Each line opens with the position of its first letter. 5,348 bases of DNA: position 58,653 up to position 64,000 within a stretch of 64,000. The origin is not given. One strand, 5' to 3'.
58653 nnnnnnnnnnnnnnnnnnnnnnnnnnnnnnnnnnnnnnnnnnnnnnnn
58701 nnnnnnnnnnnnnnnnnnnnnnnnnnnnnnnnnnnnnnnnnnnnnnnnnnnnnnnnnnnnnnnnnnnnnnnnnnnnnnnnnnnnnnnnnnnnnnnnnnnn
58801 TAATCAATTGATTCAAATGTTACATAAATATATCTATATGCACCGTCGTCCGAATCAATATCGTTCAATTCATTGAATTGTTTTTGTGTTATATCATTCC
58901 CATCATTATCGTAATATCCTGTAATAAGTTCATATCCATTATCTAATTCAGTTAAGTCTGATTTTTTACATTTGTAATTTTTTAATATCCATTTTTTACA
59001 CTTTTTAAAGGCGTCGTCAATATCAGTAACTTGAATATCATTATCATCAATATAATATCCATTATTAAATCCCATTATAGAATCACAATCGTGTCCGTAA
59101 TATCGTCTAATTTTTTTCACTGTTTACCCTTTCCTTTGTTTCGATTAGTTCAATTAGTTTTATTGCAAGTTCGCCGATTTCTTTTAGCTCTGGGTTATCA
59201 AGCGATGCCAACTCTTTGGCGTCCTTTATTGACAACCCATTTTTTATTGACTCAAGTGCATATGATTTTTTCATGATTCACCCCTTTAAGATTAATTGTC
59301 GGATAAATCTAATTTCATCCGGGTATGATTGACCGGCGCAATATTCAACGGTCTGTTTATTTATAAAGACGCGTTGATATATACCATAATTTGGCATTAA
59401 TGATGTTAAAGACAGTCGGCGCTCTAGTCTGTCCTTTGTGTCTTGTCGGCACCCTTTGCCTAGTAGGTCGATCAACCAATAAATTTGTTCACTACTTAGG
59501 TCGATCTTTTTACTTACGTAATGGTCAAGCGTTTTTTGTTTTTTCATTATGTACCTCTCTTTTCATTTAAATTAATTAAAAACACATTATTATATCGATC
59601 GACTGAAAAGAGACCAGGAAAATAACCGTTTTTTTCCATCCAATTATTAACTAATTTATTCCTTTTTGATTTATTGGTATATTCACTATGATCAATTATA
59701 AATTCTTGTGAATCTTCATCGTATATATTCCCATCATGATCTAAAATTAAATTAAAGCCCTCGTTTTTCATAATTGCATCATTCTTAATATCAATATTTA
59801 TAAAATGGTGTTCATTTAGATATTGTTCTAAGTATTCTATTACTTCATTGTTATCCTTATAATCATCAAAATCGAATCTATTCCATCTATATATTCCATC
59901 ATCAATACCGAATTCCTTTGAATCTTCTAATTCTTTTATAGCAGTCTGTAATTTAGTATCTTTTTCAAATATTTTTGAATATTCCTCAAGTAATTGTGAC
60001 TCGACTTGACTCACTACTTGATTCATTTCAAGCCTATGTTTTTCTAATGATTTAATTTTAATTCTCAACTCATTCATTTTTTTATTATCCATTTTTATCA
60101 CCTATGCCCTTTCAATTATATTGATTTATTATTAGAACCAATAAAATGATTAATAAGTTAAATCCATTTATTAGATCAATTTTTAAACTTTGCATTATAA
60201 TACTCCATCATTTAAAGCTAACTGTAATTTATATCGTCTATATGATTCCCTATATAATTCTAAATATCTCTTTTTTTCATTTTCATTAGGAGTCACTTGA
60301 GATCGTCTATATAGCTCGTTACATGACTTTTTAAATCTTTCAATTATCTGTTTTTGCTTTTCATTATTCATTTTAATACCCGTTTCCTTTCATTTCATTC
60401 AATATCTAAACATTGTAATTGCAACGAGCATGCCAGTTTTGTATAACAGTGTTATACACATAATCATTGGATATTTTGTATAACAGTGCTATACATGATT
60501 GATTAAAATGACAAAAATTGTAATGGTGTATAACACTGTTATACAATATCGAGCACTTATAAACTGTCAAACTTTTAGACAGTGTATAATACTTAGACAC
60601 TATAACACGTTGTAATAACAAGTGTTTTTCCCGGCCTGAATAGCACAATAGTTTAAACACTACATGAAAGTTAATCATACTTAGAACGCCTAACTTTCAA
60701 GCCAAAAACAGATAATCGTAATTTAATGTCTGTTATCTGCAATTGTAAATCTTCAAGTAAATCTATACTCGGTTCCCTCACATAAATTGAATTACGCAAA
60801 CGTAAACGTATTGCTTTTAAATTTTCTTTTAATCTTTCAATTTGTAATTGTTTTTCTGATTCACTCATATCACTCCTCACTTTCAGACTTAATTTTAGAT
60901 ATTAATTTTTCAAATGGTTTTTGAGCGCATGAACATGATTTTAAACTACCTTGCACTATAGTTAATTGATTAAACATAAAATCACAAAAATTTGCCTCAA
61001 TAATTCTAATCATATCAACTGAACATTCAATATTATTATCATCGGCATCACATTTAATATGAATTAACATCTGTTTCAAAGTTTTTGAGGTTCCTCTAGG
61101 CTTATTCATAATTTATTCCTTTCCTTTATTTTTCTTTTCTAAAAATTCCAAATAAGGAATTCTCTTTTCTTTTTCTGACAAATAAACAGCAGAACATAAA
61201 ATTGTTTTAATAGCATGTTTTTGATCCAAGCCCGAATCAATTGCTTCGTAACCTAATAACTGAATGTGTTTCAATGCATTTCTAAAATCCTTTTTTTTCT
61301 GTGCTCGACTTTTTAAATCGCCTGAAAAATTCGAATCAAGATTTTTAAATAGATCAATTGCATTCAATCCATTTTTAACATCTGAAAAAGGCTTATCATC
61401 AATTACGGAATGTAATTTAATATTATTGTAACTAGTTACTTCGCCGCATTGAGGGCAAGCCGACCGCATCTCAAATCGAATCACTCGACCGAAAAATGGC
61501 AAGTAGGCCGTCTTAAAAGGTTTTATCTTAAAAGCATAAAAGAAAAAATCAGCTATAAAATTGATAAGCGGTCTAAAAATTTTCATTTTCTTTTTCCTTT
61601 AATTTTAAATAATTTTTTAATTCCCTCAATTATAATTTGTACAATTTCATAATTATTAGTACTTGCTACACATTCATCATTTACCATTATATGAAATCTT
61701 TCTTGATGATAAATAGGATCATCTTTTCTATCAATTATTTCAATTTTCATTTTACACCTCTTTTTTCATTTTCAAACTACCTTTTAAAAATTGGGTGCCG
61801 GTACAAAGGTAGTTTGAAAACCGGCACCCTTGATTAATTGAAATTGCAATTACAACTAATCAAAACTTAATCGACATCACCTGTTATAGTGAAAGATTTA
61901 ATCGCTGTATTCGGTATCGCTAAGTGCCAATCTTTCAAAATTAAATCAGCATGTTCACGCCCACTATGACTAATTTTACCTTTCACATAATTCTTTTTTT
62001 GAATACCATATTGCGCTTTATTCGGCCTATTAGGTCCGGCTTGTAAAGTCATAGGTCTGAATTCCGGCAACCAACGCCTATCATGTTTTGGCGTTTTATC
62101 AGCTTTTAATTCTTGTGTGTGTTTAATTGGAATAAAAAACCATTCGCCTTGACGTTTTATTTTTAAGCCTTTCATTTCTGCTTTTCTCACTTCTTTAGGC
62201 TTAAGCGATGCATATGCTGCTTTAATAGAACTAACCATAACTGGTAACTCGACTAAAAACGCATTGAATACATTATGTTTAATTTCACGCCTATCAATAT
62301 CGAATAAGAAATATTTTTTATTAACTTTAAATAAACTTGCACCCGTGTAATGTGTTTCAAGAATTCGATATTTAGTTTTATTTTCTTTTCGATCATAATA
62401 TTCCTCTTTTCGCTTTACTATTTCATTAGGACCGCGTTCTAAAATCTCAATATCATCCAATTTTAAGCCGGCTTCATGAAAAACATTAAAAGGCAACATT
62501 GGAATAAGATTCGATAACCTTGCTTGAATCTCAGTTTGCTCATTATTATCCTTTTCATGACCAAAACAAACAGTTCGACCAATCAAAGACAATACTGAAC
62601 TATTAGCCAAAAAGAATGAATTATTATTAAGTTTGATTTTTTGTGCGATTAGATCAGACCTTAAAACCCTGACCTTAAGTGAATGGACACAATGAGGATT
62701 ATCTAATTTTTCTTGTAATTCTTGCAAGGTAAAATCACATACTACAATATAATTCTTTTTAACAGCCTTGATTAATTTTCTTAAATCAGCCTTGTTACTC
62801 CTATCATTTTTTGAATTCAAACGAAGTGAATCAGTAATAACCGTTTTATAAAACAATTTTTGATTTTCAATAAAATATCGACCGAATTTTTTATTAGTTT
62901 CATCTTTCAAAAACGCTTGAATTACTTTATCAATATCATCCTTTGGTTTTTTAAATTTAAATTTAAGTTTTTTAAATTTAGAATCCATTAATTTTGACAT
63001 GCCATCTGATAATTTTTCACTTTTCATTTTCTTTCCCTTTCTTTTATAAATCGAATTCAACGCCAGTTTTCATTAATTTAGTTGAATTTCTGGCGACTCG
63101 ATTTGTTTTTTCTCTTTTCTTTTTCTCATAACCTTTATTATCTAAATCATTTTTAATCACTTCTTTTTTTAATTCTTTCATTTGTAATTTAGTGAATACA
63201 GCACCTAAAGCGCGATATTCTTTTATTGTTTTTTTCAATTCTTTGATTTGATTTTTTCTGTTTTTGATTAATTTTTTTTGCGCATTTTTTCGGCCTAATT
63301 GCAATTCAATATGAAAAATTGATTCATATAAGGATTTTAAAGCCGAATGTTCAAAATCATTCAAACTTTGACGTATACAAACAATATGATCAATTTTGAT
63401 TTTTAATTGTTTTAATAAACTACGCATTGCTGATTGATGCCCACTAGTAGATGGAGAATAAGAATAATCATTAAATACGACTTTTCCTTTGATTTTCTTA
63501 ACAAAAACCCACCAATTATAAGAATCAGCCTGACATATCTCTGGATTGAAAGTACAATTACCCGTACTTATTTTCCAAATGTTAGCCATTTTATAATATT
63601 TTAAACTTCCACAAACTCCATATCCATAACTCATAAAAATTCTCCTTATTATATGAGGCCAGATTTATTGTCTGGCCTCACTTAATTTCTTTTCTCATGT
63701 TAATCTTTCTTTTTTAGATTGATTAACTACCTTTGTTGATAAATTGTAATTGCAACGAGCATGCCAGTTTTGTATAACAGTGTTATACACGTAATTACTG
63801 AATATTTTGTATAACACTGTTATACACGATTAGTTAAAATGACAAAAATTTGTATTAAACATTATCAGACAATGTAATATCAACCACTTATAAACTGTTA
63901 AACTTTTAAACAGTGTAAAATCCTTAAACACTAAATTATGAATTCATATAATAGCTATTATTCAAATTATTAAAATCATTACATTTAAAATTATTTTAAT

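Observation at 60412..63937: Duplicated ~195-bp control region with three operators brackets a 3.1-kb early cassette; palindrome arms covary between copies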

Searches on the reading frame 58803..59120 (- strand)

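Call 64: search_protein_families(library=pfam, proteins=[window:58803-59120:-], max_evalue=0.05)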
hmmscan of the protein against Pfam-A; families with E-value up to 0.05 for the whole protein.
window:58803-59120:- (106 aa): 1 family
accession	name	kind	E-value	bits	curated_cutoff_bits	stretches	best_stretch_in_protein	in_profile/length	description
PF14903.11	WG_beta_rep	-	0.03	14.8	25.6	0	68-90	2-23/35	WG containing repeat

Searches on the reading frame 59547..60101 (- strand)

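Call 9: search_protein_families(library=pfam, proteins=[window:59547-60101:-], max_evalue=0.1)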
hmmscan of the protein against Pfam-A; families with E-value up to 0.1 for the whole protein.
window:59547-60101:- (184 aa): 4 families
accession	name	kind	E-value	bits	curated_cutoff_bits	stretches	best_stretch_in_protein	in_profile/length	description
PF08656.15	DASH_Dad3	-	0.025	15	23.1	1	30-62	1-33/76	DASH complex subunit Dad3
PF21654.3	DncV-like_NTFase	-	0.028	15.8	24.9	1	50-99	10-60/90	Cyclic GMP-AMP synthase DncV-like, nucleotidyltransferase domain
PF23001.1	MBTP1_N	-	0.084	13.7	27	0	132-159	4-31/80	Membrane-bound Site-1 Protease Family N-terminal domain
PF09138.17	Urm1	-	0.091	13.6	21.8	1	5-55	15-62/96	Urm1 (Ubiquitin related modifier)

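Call 51: search_protein_families(library=phrogs, proteins=[window:59547-60101:-], max_evalue=0.01)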
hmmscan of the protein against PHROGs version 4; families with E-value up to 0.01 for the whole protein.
window:59547-60101:- (184 aa): 0 families

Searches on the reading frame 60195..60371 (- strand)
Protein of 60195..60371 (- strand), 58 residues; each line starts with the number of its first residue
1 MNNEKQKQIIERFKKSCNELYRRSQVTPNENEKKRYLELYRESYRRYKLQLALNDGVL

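Call 9: search_protein_families(library=pfam, proteins=[window:60195-60371:-], max_evalue=0.1)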
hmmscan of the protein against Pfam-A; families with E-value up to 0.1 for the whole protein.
window:60195-60371:- (58 aa): 0 families

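Call 51: search_protein_families(library=phrogs, proteins=[window:60195-60371:-], max_evalue=0.01)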
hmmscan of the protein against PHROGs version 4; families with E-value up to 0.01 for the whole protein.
window:60195-60371:- (58 aa): 0 families

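Call 75: search_protein_families(library=ncbifam, proteins=[window:60198-60371:-], max_evalue=0.1)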
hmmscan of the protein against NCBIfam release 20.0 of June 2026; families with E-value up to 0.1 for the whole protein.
window:60198-60371:- (58 aa): 0 families

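Call 90: find_encoding_contigs(protein=window:60195-60371:-, flank=6000, max_places=10)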
Protein window:60195-60371:- (58 aa): 4 contigs read that carry it; 3 places shown.
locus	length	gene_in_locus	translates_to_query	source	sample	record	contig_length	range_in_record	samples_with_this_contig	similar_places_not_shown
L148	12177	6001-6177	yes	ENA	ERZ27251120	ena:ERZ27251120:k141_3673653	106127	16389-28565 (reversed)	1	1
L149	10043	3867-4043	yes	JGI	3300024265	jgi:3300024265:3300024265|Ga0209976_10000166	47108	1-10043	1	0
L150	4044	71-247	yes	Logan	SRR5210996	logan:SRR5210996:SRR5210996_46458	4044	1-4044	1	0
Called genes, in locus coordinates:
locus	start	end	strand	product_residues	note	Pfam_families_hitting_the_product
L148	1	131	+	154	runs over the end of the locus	-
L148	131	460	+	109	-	-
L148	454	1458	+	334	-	PF00753:Lactamase_B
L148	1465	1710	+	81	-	PF09722:Xre_MbcA_ParS_C (weak)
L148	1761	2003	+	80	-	-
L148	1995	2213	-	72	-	-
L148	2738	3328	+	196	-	-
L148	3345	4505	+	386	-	-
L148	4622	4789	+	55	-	-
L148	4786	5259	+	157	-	-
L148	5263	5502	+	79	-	-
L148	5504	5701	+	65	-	-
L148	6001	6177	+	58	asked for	-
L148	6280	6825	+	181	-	-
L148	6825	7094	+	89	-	-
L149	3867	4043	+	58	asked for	-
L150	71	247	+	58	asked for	-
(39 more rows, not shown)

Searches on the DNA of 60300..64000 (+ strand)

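Call 4: search_dna_similar(query=window:60300-64000:+, collection=phages, mode=near, max_rows=30)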
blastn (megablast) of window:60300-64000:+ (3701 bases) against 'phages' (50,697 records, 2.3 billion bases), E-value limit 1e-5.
No match.
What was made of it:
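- Tried and rejected: Near-identity search of the region in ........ phages found nothing (call 4).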

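Call 24: search_rna_families(source=L011, start=8500, end=17000, threshold=evalue, max_evalue=1)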
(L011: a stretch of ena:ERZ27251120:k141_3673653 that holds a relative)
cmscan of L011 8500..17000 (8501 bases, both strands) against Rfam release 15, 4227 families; matches with E-value up to 1: 1.
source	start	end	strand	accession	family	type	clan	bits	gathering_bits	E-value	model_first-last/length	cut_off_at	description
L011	10732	10809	+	RF00204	snoR12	Gene; snRNA; snoRNA; CD-box;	-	23.6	39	0.84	1-83/83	no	Small nucleolar RNA R12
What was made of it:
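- On Known RNA family: Only a chance snoRNA hit at E = 0.84 across window 56.6-64 kb and beyond (call 24).
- There is no Rfam match (call 24).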

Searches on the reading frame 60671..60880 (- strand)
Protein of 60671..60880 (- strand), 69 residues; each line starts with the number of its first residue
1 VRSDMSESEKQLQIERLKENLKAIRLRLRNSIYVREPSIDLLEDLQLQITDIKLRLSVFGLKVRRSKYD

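Call 9: search_protein_families(library=pfam, proteins=[window:60671-60880:-], max_evalue=0.1)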
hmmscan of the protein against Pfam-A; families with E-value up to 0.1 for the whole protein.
window:60671-60880:- (69 aa): 0 families

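Call 51: search_protein_families(library=phrogs, proteins=[window:60671-60880:-], max_evalue=0.01)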
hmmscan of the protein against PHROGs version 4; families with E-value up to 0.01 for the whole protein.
window:60671-60880:- (69 aa): 0 families

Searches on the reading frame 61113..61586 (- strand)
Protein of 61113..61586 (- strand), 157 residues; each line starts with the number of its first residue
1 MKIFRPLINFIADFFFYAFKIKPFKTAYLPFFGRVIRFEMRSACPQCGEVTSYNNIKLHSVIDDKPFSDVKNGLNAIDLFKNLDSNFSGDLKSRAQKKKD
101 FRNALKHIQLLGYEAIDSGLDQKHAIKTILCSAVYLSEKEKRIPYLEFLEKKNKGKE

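Call 9: search_protein_families(library=pfam, proteins=[window:61113-61586:-], max_evalue=0.1)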
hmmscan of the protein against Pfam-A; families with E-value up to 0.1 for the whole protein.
window:61113-61586:- (157 aa): 0 families

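Call 51: search_protein_families(library=phrogs, proteins=[window:61113-61586:-], max_evalue=0.01)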
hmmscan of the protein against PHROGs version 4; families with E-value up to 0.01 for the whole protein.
window:61113-61586:- (157 aa): 0 families
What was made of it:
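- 60671..61750 (-): Four small ORFs (55, 157, 79 and 65/69 aa) that complete the cassette. No family hits (calls 9, 51).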

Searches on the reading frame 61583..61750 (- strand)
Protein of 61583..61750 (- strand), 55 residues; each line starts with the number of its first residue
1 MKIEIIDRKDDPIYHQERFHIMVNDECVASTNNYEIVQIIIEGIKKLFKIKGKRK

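Call 9: search_protein_families(library=pfam, proteins=[window:61583-61750:-], max_evalue=0.1)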
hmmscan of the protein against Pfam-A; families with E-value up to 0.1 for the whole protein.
window:61583-61750:- (55 aa): 1 family
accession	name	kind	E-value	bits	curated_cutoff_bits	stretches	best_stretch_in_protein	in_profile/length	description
PF08270.16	PRD_Mga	-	0.07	13.4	23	1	9-51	96-136/220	M protein trans-acting positive regulator (MGA) PRD domain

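Call 51: search_protein_families(library=phrogs, proteins=[window:61583-61750:-], max_evalue=0.01)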
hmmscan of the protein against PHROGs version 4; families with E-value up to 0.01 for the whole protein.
window:61583-61750:- (55 aa): 0 families
